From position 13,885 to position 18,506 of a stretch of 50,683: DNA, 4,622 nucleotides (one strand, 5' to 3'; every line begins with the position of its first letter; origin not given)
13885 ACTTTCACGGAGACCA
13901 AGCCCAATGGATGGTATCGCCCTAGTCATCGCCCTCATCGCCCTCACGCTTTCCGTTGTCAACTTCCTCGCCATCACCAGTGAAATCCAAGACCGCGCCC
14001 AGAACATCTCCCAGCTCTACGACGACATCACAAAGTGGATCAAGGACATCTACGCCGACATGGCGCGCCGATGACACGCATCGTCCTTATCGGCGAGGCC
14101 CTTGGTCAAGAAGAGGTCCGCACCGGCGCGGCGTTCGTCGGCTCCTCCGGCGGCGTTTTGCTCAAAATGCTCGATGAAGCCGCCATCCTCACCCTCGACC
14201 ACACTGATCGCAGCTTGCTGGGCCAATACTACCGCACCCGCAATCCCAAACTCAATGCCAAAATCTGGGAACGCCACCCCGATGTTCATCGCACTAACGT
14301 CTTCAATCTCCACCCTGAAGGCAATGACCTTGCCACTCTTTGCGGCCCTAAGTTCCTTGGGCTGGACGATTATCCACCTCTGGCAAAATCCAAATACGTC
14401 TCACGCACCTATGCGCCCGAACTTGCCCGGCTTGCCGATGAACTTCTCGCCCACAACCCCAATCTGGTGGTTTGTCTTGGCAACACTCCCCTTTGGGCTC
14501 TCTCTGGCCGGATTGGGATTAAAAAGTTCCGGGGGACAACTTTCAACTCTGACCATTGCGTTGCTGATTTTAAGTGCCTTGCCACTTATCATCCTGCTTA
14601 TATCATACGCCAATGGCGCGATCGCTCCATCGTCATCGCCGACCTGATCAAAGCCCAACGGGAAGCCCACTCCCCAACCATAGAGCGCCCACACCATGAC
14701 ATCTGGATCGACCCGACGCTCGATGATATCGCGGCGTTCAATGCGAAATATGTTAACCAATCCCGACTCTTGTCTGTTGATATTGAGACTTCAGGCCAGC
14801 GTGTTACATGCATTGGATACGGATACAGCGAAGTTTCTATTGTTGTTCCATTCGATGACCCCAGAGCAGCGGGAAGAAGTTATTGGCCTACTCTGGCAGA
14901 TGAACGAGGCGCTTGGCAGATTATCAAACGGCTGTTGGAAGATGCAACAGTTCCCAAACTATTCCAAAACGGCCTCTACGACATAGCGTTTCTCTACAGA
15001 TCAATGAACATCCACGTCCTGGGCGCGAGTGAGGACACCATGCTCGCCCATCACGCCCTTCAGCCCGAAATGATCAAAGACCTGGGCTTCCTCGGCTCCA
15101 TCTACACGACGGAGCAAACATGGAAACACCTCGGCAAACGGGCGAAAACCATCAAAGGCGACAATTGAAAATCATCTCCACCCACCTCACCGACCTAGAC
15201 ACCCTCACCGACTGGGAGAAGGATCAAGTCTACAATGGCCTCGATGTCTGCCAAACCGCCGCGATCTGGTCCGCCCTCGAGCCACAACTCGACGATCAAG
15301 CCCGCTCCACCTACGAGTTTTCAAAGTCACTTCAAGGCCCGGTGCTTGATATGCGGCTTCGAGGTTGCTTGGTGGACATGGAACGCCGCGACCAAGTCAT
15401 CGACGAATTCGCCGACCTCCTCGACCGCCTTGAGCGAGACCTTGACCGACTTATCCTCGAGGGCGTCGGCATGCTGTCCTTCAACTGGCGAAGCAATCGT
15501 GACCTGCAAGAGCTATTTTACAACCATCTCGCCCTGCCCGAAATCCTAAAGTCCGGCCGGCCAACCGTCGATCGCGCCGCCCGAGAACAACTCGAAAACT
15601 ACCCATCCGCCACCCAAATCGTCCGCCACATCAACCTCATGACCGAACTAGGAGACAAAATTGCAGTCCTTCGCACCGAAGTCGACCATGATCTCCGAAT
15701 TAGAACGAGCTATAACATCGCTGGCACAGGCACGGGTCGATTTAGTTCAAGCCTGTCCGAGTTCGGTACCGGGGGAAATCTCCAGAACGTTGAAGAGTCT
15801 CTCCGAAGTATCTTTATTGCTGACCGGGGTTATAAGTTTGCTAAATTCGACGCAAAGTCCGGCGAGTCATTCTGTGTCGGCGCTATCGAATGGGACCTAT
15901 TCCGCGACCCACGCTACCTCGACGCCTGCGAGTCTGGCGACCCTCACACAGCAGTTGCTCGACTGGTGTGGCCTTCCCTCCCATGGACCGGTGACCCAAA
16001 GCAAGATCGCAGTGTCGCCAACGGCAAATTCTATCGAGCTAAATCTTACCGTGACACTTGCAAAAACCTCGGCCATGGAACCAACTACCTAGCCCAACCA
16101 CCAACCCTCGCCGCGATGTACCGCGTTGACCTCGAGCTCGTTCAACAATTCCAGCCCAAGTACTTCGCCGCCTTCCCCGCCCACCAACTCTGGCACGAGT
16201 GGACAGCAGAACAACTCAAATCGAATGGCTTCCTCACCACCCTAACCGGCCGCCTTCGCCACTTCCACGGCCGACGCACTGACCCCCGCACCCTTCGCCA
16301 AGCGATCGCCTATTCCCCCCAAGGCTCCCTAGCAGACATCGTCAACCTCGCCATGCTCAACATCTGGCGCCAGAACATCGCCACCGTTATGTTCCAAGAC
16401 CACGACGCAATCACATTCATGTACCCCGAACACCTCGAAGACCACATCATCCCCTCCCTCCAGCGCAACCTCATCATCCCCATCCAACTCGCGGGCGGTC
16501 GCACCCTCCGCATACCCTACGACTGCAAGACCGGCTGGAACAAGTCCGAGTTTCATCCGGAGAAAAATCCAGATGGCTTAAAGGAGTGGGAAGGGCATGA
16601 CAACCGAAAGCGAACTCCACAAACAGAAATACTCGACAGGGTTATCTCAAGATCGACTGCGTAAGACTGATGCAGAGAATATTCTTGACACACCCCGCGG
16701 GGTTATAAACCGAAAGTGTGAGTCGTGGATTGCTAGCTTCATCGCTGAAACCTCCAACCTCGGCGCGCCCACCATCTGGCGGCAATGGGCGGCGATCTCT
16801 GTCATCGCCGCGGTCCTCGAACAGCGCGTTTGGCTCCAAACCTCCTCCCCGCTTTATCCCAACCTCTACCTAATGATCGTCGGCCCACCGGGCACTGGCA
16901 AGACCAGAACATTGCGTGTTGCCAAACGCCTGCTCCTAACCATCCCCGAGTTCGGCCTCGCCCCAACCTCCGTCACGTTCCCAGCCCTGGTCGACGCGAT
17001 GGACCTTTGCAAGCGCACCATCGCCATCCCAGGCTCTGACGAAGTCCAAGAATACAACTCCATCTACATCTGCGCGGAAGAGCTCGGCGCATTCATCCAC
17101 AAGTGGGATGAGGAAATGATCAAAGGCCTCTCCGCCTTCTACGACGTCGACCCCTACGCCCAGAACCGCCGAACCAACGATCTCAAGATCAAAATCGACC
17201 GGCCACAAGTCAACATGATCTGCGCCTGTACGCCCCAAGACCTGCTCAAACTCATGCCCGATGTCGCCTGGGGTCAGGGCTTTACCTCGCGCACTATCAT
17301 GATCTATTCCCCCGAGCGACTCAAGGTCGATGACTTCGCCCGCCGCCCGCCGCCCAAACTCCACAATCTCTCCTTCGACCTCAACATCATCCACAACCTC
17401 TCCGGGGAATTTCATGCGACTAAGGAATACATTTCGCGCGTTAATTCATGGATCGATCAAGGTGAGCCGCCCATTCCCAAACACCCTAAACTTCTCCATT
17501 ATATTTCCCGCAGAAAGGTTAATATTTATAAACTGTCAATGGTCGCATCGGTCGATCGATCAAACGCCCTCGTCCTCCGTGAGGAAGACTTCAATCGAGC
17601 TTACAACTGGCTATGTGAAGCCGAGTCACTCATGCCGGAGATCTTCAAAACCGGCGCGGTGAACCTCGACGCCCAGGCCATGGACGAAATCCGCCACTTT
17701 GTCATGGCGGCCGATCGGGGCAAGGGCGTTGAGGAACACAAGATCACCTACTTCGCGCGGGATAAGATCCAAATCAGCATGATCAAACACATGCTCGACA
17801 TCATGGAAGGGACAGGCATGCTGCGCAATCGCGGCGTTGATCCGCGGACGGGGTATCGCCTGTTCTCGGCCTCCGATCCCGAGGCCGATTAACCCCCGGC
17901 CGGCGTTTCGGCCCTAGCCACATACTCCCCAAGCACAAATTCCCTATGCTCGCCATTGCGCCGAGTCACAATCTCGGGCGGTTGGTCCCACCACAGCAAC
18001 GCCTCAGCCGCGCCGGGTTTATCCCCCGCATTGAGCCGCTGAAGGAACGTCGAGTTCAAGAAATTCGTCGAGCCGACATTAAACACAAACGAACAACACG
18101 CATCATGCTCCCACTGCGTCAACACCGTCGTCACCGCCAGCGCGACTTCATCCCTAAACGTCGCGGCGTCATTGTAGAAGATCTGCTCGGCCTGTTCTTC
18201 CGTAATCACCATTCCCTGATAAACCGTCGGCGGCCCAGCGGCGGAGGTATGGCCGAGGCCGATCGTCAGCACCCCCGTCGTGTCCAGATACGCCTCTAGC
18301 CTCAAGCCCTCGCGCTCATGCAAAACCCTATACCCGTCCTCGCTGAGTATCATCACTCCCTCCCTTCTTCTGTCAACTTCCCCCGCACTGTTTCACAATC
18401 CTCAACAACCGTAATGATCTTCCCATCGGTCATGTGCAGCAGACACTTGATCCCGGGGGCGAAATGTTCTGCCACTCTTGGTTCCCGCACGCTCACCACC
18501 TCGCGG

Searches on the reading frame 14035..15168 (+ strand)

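Call 95: search_protein_families(library=pfam, max_evalue=0.001, proteins=[window:14035-15168:+])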
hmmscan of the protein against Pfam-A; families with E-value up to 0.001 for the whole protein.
window:14035-15168:+ (377 aa): 2 families
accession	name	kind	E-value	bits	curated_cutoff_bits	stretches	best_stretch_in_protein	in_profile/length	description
PF03167.25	UDG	-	7.5e-16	58.9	24.3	1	9-197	3-128/141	Uracil DNA glycosylase superfamily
PF01612.26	DNA_pol_A_exo1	-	7.1e-08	32.9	23.6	1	237-350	15-120/173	3'-5' exonuclease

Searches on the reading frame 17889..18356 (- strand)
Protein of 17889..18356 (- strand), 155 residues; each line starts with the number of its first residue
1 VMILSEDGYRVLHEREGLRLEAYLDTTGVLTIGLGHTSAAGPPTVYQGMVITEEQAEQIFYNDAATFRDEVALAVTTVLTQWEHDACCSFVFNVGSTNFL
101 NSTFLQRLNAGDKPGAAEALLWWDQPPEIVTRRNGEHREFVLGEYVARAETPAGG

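Call 95: search_protein_families(library=pfam, max_evalue=0.001, proteins=[window:17889-18356:-])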
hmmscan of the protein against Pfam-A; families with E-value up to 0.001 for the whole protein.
window:17889-18356:- (155 aa): 1 family
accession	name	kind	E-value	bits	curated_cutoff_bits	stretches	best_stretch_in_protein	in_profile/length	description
PF00959.24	Phage_lysozyme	-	9.9e-32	110.3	22.3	1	14-133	2-122/125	Phage lysozyme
